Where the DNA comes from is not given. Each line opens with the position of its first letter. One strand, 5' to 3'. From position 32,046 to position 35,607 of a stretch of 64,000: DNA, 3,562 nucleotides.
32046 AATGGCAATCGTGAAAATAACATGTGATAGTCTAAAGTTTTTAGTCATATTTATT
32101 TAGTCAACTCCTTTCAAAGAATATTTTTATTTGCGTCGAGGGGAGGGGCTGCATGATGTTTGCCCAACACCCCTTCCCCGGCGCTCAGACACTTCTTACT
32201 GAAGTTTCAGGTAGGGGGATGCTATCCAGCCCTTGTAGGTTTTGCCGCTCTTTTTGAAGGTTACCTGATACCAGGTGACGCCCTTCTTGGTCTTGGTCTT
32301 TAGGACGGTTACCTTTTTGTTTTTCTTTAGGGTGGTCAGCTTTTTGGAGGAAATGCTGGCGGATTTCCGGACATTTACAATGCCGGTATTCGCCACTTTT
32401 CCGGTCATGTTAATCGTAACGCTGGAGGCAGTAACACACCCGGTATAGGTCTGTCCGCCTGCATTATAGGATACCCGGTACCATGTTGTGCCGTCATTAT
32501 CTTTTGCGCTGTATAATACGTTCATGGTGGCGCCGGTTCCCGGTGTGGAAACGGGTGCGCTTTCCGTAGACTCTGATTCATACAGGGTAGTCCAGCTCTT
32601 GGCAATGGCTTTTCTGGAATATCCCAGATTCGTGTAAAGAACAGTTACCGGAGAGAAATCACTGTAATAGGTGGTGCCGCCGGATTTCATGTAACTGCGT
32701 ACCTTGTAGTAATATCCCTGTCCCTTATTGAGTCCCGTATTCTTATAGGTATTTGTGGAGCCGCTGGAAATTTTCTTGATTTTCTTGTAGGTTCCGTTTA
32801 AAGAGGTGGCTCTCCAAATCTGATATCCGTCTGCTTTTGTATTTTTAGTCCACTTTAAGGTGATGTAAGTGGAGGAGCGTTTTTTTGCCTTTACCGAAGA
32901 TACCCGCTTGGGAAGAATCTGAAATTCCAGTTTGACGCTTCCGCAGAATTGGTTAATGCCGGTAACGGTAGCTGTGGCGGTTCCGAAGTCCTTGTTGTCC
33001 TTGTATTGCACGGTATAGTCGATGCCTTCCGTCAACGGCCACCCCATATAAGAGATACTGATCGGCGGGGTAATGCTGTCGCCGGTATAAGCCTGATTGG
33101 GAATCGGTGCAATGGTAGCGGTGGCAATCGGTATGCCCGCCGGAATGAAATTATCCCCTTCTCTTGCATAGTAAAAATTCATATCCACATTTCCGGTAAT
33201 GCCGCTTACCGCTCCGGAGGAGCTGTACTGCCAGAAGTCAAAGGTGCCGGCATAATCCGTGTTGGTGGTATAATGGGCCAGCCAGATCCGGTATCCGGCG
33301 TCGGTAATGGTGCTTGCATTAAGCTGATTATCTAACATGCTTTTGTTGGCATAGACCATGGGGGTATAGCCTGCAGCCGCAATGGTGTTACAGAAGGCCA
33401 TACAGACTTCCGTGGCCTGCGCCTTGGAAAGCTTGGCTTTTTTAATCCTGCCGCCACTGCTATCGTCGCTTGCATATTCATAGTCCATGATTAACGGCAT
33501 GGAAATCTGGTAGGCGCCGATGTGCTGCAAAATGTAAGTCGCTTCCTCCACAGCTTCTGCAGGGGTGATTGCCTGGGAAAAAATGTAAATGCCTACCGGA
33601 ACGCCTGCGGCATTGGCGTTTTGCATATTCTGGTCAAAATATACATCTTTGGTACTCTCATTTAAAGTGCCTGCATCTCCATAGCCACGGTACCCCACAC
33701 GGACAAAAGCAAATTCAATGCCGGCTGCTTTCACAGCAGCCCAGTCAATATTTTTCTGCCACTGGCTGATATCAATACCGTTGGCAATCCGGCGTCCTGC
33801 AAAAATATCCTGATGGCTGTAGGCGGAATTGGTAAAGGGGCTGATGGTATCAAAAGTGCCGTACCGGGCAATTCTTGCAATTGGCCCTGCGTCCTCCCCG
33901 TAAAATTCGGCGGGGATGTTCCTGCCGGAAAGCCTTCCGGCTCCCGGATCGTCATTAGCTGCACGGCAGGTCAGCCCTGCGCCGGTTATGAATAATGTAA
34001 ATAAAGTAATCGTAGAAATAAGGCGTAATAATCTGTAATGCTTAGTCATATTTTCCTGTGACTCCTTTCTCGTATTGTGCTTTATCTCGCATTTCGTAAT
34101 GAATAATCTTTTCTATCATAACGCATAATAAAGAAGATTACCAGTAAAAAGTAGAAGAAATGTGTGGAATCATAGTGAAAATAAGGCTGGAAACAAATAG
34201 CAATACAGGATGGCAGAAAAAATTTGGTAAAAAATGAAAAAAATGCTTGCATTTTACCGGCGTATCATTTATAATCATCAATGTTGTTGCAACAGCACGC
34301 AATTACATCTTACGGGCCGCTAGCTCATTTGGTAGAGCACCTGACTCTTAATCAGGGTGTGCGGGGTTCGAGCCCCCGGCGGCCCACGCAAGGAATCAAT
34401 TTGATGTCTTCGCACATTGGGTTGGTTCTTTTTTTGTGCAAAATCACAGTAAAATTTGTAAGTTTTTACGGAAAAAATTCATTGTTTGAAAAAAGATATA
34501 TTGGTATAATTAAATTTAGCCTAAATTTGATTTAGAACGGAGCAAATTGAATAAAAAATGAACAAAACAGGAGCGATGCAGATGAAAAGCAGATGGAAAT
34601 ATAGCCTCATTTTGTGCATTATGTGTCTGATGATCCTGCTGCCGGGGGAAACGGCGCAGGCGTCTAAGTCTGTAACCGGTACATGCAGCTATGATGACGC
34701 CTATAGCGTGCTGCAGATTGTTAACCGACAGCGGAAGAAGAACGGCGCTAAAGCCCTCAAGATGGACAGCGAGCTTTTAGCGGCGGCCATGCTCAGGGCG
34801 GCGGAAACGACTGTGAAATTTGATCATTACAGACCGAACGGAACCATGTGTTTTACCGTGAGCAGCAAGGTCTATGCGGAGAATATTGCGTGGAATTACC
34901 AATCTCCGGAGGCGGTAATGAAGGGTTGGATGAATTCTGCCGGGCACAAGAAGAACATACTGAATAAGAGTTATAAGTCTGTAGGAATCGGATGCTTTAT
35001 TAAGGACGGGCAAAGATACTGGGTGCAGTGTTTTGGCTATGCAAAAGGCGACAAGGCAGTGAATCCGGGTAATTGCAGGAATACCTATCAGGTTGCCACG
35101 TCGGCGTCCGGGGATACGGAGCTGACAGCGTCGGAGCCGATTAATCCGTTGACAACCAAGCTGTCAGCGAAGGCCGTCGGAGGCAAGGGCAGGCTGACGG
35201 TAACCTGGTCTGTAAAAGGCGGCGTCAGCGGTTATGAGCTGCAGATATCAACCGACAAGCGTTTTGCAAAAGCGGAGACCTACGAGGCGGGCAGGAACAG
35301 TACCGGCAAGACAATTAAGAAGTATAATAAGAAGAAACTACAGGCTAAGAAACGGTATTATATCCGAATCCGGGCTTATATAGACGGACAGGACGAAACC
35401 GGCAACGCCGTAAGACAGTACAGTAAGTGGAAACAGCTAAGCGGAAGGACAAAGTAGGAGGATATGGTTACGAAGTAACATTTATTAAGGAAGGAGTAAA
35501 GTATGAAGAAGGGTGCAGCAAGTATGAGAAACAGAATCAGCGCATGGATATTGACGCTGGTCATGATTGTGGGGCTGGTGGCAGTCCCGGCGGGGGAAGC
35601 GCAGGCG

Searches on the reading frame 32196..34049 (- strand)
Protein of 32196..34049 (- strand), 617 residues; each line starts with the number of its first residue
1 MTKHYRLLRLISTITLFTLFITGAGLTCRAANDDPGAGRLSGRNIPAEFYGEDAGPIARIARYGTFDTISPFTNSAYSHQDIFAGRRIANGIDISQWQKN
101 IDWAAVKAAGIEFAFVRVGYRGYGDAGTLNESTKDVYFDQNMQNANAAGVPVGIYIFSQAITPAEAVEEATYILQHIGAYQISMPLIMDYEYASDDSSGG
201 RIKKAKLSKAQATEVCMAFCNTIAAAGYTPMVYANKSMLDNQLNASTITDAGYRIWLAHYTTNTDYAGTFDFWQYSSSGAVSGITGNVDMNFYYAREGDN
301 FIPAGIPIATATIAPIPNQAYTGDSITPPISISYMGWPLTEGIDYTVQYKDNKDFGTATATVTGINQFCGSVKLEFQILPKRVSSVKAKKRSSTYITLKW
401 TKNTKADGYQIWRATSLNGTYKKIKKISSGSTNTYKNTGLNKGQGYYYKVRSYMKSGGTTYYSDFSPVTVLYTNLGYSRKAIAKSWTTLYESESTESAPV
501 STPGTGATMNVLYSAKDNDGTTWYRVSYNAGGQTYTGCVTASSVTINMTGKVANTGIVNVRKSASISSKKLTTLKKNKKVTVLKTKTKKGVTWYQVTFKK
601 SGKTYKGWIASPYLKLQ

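Call 54: search_protein_families(library=pfam, proteins=[window:32196-34049:-], max_evalue=0.001)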
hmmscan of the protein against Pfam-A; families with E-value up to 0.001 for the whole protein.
window:32196-34049:- (617 aa): 4 families
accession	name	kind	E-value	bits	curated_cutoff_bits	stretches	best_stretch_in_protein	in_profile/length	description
PF01183.26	Glyco_hydro_25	-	5.5e-33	115.2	27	1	92-284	1-180/180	Glycosyl hydrolases family 25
PF08239.17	SH3_3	-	2.9e-14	53.4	27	1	558-615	3-54/54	Bacterial SH3 domain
PF00041.27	fn3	-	0.00027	21.5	25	1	383-459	3-75/84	Fibronectin type III domain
PF13457.12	GW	-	0.00086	20.4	21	1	545-611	4-72/76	GW (Gly-Tryp) dipeptide domain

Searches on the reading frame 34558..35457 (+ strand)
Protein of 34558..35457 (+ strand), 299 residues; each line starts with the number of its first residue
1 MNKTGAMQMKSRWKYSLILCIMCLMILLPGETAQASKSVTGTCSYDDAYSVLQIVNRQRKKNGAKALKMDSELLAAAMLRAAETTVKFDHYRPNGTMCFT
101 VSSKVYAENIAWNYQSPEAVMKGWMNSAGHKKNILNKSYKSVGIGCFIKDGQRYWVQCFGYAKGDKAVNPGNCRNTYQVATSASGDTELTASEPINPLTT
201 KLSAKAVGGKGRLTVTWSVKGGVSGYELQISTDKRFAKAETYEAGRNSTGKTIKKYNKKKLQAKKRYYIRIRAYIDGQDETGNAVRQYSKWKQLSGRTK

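Call 54: search_protein_families(library=pfam, proteins=[window:34558-35457:+], max_evalue=0.001)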
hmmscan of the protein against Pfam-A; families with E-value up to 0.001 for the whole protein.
window:34558-35457:+ (299 aa): 3 families
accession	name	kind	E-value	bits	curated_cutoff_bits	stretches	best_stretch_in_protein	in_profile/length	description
PF00188.32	CAP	-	2.1e-18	67.7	21.1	1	53-159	2-117/117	Cysteine-rich secretory protein family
PF00041.27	fn3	-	9.1e-05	23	25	1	201-277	5-72/84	Fibronectin type III domain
PF25788.1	Ig_Rha78A_N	-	0.00052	20.7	27.4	0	216-281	23-91/105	Rha78A-like, N-terminal immunoglobulin domain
